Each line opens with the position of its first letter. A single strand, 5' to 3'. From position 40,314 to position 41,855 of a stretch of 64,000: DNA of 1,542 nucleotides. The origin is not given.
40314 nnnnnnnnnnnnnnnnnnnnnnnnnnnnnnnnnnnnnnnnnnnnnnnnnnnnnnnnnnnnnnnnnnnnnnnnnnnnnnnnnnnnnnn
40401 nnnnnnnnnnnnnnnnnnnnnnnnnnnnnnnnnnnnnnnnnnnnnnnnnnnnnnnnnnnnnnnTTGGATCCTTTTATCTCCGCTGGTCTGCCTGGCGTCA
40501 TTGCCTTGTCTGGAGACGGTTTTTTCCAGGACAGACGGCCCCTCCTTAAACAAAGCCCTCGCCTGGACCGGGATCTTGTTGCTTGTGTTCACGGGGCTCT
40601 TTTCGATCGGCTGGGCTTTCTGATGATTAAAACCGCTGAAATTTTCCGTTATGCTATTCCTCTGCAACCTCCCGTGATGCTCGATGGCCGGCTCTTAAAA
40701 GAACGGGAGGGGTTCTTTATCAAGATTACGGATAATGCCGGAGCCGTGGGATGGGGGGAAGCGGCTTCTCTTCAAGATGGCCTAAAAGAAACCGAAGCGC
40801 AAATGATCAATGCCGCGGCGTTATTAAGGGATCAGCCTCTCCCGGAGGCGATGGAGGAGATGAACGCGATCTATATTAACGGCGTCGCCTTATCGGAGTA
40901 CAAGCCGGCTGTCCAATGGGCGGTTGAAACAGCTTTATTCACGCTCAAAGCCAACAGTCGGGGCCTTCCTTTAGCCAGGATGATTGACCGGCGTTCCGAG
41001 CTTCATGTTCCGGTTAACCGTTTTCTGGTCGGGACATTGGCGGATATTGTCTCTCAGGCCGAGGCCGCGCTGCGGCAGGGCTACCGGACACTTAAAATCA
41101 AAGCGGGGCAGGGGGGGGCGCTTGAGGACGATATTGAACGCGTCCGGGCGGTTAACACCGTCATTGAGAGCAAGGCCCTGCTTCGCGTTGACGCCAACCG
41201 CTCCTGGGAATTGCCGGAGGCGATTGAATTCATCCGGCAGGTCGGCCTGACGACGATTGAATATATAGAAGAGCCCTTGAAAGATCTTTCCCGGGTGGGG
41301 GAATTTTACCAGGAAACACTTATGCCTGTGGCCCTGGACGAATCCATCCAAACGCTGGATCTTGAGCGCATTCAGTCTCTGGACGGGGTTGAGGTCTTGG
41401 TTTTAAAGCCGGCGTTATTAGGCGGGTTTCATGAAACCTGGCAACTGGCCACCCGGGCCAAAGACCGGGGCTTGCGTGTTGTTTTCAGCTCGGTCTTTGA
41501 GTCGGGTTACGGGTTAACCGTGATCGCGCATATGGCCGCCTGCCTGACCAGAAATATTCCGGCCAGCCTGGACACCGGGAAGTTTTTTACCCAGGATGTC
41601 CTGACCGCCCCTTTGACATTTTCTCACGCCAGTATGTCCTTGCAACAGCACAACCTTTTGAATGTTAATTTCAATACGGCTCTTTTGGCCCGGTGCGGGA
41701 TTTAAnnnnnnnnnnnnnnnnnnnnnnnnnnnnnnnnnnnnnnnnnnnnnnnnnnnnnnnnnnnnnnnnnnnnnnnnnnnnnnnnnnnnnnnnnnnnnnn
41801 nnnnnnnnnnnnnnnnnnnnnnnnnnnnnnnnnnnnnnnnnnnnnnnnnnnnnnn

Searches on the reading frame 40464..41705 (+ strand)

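Call 95: search_protein_families(library=pfam, proteins=[window:40464-41705:+])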
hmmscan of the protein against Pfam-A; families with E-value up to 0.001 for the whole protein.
window:40464-41705:+ (413 aa): 3 families
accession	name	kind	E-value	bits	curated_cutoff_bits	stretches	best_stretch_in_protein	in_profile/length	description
PF13378.12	MR_MLE_C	-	1.9e-31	109.9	29.4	1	195-393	2-205/219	Enolase C-terminal domain-like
PF21508.2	MenC_N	-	9.8e-11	42.1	27.3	1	56-122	2-67/94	MenC, N-terminal domain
PF02746.21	MR_MLE_N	-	0.00025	21.7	22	1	60-174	6-116/117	Mandelate racemase / muconate lactonizing enzyme, N-terminal domain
